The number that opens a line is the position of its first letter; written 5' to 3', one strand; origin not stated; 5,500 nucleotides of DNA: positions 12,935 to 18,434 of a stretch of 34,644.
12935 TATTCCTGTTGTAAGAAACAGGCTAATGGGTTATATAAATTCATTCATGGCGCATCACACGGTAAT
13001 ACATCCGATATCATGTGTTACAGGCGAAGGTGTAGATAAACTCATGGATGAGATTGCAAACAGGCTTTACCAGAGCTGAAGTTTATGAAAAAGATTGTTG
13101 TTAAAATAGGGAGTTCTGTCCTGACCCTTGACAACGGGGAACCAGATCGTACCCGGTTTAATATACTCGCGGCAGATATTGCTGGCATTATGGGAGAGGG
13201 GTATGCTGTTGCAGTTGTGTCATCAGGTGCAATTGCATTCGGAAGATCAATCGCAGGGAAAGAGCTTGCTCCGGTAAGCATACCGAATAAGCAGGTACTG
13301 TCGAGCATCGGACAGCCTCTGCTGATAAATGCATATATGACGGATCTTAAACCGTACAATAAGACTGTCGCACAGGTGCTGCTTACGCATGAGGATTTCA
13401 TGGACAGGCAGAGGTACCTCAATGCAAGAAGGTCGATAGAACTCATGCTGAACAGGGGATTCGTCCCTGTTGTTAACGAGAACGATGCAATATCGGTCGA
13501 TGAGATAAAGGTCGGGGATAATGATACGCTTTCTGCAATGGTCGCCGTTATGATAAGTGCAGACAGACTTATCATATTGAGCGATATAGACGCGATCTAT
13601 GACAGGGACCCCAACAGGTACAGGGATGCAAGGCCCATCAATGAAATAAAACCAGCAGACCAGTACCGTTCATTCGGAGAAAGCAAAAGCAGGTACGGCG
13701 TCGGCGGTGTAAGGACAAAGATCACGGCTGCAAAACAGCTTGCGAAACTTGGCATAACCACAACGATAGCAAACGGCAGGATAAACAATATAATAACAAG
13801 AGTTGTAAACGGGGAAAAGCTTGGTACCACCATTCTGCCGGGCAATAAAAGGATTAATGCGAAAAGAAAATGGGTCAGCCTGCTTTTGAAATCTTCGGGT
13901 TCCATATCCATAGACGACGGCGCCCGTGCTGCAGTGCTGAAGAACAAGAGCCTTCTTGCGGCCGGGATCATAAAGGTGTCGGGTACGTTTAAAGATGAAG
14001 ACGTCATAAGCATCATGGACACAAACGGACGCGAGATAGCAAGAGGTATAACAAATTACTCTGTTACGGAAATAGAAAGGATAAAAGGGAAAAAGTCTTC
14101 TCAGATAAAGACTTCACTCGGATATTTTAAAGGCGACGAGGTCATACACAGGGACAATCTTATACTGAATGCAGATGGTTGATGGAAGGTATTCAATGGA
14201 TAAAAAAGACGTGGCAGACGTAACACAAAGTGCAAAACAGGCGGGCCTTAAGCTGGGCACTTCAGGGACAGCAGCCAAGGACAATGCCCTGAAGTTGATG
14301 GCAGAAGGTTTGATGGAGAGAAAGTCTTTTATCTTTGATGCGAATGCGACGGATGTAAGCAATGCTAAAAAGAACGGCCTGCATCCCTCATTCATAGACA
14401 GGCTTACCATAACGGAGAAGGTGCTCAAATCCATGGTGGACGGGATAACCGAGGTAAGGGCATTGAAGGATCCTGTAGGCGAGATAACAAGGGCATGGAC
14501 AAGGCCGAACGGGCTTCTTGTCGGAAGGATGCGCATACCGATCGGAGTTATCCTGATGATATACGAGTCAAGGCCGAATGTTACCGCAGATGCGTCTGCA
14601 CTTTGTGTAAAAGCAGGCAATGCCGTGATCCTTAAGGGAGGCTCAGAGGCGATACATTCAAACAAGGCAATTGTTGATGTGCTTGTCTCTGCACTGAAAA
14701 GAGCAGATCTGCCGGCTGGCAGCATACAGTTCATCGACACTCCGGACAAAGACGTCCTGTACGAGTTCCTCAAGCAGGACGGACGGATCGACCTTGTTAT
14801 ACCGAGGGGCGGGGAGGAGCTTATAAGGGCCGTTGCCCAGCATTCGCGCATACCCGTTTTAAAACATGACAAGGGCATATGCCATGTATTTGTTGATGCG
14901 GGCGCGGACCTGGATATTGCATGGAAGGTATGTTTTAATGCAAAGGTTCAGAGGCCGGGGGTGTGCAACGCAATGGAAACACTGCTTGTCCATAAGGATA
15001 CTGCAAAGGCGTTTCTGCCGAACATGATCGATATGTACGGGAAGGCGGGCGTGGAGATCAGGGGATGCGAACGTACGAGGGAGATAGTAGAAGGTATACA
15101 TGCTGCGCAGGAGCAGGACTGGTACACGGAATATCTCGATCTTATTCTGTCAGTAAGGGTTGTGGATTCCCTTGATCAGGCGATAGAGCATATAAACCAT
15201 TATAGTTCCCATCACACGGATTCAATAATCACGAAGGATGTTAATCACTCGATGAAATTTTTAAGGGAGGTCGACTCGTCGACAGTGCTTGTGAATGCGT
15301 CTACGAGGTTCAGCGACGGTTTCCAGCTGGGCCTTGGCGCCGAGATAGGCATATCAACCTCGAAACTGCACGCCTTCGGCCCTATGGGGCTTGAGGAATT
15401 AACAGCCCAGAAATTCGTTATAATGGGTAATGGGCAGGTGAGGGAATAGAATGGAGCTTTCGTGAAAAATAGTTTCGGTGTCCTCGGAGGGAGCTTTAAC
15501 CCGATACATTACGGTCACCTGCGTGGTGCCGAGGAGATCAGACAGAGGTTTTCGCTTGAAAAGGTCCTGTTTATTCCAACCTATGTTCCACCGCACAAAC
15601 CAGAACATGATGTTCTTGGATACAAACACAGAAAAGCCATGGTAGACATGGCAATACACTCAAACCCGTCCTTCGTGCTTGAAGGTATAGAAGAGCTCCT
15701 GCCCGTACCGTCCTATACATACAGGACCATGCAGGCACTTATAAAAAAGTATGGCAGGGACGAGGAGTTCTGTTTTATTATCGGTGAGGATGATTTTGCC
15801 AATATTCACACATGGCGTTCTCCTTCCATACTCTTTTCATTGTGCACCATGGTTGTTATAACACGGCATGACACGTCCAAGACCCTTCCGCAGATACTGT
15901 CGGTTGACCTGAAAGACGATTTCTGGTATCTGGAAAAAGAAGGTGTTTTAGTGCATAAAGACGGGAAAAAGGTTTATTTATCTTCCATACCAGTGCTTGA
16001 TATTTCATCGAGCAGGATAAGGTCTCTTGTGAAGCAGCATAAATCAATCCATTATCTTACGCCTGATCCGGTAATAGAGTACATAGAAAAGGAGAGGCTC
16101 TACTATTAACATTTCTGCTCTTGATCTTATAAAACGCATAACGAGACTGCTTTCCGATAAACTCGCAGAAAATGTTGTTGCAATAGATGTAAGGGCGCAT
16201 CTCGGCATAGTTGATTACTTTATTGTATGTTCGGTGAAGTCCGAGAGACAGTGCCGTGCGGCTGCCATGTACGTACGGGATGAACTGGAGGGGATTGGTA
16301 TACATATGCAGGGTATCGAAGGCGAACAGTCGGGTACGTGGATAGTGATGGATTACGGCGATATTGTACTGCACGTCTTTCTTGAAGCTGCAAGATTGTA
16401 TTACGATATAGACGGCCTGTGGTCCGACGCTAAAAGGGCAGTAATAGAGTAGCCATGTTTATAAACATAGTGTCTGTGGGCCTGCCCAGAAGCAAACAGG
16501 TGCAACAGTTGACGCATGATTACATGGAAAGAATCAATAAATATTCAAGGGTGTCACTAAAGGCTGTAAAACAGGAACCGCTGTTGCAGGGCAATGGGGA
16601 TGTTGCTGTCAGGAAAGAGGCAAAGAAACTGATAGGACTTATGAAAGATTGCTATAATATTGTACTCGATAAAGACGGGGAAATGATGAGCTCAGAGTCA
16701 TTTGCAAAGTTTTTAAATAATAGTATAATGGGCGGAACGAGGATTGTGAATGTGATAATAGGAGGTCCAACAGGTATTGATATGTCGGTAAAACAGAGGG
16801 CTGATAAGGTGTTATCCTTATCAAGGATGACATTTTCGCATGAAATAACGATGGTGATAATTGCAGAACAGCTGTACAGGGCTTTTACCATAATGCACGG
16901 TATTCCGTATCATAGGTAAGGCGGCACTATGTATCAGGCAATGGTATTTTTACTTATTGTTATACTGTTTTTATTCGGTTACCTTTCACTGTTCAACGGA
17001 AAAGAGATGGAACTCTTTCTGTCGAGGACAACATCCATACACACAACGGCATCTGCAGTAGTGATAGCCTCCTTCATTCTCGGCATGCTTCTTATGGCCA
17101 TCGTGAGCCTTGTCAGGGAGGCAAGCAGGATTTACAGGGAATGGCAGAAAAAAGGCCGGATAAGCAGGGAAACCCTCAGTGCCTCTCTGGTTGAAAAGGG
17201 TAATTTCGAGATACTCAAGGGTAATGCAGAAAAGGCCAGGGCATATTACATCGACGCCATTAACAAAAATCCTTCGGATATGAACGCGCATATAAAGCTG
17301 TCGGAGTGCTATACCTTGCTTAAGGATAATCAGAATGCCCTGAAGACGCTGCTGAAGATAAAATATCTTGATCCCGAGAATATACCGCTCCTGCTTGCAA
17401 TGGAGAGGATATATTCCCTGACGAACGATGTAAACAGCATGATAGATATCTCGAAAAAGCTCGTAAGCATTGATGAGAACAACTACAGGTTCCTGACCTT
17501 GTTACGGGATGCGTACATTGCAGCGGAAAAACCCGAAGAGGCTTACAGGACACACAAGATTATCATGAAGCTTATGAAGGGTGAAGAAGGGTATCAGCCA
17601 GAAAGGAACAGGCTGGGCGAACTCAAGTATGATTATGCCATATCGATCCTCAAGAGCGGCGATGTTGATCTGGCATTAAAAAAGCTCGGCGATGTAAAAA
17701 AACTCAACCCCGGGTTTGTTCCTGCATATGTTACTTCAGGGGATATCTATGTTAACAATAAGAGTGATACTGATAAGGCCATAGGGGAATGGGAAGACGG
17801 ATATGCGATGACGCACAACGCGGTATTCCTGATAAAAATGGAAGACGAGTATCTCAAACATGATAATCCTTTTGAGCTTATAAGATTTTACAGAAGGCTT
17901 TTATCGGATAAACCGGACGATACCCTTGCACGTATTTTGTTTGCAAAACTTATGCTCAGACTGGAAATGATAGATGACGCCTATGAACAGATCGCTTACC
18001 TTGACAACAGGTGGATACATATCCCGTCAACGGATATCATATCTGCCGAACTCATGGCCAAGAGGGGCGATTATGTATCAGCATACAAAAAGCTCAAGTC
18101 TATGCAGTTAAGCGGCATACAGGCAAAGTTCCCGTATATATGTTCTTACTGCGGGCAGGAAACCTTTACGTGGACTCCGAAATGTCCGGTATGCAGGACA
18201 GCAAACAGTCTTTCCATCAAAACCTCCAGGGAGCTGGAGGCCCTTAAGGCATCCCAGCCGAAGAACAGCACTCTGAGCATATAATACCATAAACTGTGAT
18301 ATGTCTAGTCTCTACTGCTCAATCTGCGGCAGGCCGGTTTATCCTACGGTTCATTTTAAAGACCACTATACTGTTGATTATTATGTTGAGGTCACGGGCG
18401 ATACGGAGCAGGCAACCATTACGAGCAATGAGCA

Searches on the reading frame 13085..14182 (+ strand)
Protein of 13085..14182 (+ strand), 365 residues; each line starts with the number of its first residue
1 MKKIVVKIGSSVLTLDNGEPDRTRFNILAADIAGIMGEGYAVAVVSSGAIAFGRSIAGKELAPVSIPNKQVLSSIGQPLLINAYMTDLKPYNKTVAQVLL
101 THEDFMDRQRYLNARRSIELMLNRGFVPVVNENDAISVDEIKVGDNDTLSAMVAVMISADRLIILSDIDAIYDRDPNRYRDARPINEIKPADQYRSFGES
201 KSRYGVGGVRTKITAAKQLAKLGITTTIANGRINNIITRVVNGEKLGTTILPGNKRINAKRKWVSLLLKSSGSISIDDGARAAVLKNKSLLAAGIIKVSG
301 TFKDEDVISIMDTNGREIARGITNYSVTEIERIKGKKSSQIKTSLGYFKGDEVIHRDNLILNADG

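Call 21: search_protein_families(library=pfam, proteins=[window:13085-14182:+], max_evalue=0.001)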
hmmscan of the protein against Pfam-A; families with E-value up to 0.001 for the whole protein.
window:13085-14182:+ (365 aa): 2 families
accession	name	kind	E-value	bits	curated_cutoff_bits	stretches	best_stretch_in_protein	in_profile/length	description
PF00696.33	AA_kinase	-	3.8e-43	148.3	24.9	1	2-230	1-234/234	Amino acid kinase family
PF01472.26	PUA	-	2.7e-21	75.7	24.8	1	272-343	1-72/74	PUA domain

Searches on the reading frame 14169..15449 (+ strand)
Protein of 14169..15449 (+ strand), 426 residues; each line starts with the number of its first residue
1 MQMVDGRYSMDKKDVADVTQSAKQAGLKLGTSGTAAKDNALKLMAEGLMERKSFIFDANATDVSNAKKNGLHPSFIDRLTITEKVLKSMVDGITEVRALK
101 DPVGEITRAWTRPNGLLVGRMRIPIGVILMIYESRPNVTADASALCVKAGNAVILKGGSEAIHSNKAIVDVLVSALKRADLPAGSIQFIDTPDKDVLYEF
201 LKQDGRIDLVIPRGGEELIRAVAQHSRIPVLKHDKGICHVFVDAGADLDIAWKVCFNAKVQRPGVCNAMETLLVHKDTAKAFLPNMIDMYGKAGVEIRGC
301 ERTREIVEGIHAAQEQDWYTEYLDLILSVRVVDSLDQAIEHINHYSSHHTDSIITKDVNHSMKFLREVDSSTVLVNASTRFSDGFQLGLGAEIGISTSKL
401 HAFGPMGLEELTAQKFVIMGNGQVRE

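Call 21: search_protein_families(library=pfam, proteins=[window:14169-15449:+], max_evalue=0.001)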
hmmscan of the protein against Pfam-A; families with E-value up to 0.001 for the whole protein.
window:14169-15449:+ (426 aa): 1 family
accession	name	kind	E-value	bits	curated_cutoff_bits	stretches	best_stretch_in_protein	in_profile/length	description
PF00171.27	Aldedh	-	1.3e-21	77.1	23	2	9-290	25-293/461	Aldehyde dehydrogenase family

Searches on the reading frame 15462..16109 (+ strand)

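Call 56: search_protein_families(library=pfam, proteins=[window:15462-16109:+], max_evalue=0.00001)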
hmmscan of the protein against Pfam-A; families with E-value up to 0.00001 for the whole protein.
window:15462-16109:+ (215 aa): 1 family
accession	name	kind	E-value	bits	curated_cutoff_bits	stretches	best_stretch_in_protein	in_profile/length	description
PF01467.32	CTP_transf_like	-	2.1e-21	76.9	21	1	7-187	1-131/133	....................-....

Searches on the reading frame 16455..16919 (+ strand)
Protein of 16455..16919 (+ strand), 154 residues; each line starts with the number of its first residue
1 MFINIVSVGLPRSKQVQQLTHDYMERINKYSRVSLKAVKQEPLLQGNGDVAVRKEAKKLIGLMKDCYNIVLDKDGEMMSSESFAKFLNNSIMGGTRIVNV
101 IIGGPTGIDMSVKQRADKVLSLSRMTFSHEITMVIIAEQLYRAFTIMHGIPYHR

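Call 56: search_protein_families(library=pfam, proteins=[window:16455-16919:+], max_evalue=0.00001)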
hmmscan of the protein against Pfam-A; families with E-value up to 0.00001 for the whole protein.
window:16455-16919:+ (154 aa): 1 family
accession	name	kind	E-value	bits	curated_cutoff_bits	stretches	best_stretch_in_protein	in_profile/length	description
PF02590.22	SPOUT_MTase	-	4.9e-43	147.2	27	1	1-153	1-154/154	Predicted SPOUT methyltransferase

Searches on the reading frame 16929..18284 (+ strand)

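Call 56: search_protein_families(library=pfam, proteins=[window:16929-18284:+], max_evalue=0.00001)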
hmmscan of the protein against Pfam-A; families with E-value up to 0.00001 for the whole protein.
window:16929-18284:+ (451 aa): 4 families
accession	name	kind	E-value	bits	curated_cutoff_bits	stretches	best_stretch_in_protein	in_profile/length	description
PF14559.12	TPR_19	-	1.4e-14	54.6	25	0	97-154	4-60/68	Tetratricopeptide repeat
PF25058.1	ARM_TT21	-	3e-08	34.2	27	0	173-283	44-147/155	Tetratricopeptide repeat protein 21 ARM repeat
PF13181.12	TPR_8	-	1.1e-06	28.7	25.7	0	120-151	3-34/34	Tetratricopeptide repeat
PF13428.12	TPR_14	-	7.4e-06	26.6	23.5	0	91-125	8-42/44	Tetratricopeptide repeat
